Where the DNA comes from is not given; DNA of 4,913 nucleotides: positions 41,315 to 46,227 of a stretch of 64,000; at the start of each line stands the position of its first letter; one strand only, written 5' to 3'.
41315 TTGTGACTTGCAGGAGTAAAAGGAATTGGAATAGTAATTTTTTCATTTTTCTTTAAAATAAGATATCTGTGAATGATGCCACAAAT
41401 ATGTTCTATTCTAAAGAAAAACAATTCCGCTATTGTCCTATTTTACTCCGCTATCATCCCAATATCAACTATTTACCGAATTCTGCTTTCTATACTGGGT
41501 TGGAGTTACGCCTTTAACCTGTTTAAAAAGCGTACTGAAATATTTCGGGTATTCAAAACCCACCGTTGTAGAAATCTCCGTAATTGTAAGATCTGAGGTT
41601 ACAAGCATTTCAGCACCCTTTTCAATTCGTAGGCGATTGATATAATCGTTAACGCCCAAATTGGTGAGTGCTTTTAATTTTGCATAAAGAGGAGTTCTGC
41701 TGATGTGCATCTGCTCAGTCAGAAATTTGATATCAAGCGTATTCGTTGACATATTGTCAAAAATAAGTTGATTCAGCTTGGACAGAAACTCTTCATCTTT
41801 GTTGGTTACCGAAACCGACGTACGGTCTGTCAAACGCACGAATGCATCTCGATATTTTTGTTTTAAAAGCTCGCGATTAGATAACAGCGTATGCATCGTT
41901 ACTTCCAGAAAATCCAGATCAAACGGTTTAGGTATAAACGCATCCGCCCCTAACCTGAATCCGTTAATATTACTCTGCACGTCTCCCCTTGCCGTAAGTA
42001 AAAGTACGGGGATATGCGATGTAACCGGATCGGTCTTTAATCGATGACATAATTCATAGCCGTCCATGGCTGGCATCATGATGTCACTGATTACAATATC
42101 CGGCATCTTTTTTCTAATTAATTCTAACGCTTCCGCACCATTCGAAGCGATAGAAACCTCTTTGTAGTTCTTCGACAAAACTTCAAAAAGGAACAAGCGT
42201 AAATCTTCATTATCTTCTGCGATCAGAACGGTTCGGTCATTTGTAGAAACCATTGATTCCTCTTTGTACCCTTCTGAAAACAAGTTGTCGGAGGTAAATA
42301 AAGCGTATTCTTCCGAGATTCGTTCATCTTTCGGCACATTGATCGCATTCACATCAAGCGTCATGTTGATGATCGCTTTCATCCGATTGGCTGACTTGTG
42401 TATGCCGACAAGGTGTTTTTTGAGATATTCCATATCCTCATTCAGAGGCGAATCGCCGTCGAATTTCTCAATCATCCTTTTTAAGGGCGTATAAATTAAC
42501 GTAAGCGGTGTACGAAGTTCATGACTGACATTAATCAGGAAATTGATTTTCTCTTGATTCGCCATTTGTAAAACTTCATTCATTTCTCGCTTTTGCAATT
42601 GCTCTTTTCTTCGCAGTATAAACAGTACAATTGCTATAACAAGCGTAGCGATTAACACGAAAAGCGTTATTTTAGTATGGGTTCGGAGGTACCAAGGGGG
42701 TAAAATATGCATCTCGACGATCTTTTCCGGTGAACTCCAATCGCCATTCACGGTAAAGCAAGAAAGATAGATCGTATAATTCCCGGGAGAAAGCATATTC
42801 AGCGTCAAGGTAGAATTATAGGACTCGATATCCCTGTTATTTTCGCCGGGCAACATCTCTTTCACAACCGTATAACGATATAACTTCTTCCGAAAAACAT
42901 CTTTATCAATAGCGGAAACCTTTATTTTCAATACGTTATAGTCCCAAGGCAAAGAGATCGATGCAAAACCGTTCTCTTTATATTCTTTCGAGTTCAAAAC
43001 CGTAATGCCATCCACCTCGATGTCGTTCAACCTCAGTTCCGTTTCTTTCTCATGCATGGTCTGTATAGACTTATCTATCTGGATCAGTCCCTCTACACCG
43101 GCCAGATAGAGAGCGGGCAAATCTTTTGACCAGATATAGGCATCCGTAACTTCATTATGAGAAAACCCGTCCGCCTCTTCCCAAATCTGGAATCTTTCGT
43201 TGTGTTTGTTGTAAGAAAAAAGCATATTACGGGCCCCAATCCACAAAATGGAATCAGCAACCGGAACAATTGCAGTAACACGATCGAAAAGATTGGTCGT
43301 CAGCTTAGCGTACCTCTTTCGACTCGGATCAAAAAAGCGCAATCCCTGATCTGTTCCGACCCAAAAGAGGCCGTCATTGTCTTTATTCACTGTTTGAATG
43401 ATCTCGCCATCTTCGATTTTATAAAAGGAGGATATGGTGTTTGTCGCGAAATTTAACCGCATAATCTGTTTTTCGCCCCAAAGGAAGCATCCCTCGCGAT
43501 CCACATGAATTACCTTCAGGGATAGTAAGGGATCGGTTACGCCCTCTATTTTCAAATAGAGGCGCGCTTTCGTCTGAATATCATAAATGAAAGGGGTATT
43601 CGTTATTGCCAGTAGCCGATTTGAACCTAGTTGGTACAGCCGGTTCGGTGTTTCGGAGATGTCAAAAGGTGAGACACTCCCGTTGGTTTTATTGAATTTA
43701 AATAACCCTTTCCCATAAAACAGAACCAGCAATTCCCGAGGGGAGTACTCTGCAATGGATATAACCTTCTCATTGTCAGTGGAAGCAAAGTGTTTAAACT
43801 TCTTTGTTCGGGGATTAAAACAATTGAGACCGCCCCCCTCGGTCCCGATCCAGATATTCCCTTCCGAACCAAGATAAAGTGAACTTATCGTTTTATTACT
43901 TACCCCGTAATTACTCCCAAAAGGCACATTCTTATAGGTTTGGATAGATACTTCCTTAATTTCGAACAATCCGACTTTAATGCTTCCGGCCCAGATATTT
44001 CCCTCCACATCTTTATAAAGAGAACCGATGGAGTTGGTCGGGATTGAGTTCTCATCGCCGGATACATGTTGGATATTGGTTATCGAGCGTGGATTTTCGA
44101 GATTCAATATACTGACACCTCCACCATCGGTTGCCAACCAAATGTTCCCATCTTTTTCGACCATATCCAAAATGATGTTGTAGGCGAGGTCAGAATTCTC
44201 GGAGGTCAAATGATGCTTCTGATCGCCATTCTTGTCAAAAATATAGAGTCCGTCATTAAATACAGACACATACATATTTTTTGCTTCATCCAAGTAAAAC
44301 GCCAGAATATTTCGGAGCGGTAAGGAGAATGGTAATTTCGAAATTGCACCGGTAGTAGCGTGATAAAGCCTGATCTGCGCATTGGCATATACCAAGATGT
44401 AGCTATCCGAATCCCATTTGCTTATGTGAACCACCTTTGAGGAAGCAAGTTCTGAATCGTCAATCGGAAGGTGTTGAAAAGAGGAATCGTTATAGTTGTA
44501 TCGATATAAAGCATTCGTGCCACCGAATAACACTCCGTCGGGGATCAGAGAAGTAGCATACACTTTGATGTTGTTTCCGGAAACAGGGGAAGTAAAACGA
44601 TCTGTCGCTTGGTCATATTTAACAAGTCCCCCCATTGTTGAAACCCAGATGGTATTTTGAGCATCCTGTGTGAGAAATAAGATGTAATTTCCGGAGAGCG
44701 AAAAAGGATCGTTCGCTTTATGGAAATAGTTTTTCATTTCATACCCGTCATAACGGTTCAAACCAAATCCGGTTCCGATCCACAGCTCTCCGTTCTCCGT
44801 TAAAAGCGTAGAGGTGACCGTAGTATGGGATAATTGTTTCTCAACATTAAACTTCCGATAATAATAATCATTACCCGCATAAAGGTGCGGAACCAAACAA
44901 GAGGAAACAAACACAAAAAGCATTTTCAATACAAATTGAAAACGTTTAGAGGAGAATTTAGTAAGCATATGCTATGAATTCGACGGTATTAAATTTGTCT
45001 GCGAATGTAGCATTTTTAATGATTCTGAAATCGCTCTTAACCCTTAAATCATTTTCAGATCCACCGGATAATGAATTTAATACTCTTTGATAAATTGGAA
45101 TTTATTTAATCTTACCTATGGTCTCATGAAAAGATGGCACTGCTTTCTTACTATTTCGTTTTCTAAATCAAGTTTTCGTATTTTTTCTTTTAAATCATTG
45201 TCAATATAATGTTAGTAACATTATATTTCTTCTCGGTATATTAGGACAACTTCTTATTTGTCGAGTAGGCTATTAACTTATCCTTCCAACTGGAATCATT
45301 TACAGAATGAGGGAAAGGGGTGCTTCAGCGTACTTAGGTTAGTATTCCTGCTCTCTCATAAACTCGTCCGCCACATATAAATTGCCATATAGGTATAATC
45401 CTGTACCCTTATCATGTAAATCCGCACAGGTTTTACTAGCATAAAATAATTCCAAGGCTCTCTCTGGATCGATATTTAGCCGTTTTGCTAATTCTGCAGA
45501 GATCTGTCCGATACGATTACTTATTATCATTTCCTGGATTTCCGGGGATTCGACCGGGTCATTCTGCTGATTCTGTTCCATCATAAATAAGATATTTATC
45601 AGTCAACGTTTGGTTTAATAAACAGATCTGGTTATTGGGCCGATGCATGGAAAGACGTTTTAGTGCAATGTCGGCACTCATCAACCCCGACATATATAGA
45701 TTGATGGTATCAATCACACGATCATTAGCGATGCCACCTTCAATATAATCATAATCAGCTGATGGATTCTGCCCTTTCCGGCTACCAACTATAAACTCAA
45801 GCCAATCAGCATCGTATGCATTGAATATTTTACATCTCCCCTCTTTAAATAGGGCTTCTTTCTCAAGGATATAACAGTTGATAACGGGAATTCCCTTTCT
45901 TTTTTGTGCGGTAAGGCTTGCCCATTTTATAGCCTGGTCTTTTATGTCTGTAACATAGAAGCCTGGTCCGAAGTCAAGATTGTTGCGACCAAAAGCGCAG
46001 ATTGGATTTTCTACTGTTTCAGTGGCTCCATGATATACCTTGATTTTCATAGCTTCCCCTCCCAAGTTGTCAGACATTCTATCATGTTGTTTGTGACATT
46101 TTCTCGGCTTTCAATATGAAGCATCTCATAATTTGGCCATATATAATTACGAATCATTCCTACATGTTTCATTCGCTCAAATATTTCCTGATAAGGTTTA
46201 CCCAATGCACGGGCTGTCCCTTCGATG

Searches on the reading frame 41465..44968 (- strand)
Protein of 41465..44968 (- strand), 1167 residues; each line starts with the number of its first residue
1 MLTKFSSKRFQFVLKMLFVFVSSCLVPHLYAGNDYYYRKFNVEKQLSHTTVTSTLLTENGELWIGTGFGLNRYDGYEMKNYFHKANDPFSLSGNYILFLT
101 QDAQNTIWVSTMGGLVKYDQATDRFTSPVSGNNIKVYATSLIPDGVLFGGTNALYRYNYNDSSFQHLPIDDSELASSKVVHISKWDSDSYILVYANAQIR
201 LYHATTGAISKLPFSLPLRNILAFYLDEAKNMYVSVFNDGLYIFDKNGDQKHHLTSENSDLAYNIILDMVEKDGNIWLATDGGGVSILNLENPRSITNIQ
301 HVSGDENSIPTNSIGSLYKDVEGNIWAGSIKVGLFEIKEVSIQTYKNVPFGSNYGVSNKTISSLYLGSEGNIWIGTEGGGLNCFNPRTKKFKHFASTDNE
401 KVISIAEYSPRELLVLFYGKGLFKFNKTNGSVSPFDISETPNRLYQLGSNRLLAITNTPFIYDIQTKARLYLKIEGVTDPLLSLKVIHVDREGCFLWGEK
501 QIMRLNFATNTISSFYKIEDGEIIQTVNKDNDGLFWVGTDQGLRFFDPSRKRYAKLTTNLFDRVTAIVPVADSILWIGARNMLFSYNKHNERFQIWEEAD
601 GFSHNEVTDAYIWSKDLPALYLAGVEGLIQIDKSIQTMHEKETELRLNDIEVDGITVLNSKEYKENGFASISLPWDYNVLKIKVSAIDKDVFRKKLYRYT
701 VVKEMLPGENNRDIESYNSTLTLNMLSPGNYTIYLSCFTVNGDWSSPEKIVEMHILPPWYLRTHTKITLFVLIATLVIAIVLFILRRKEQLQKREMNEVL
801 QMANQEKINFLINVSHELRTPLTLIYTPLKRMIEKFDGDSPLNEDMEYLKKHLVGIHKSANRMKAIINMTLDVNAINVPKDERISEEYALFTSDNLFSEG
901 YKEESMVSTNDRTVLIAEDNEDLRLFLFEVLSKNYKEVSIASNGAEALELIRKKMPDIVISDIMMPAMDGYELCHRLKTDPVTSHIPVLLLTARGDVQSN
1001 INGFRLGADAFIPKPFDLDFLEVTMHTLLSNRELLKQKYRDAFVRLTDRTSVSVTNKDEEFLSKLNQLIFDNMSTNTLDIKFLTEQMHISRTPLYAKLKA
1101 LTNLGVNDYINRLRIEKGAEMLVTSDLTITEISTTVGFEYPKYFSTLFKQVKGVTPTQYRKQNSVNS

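Call 71: search_protein_families(library=pfam, proteins=[window:41465-44968:-], max_evalue=0.00001)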
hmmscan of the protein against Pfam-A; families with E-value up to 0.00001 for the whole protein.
window:41465-44968:- (1167 aa): 6 families
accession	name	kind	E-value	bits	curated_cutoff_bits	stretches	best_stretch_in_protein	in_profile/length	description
PF00072.30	Response_reg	-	1.6e-24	86.6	30.2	1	914-1021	1-106/111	Response regulator receiver domain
PF07494.17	Reg_prop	-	1.7e-23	80.1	20.4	0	356-378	2-24/24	Two component regulator propeller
PF12833.13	HTH_18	-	5.4e-17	62.3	33.6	1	1084-1162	2-80/80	Helix-turn-helix domain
PF00165.29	HTH_AraC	-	1.8e-09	38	26.6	1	1124-1161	6-42/42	Bacterial regulatory helix-turn-helix proteins, AraC family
PF00512.31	HisKA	-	7.1e-09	36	26.9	1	807-873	2-60/66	His Kinase A (phospho-acceptor) domain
PF23748.1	Beta-prop_LRRK2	-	3.7e-07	29.9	26.9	0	356-417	271-335/359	LRRK2 beta propeller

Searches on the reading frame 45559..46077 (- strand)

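Call 103: search_protein_families(library=pfam, proteins=[window:45559-46077:-], max_evalue=0.00001)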
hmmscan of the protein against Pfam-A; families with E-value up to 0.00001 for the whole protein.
window:45559-46077:- (172 aa): 1 family
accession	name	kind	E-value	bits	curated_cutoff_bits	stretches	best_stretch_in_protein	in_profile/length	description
PF13151.12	DUF3990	-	4.3e-41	140.5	32.2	1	12-159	1-147/152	Protein of unknown function (DUF3990)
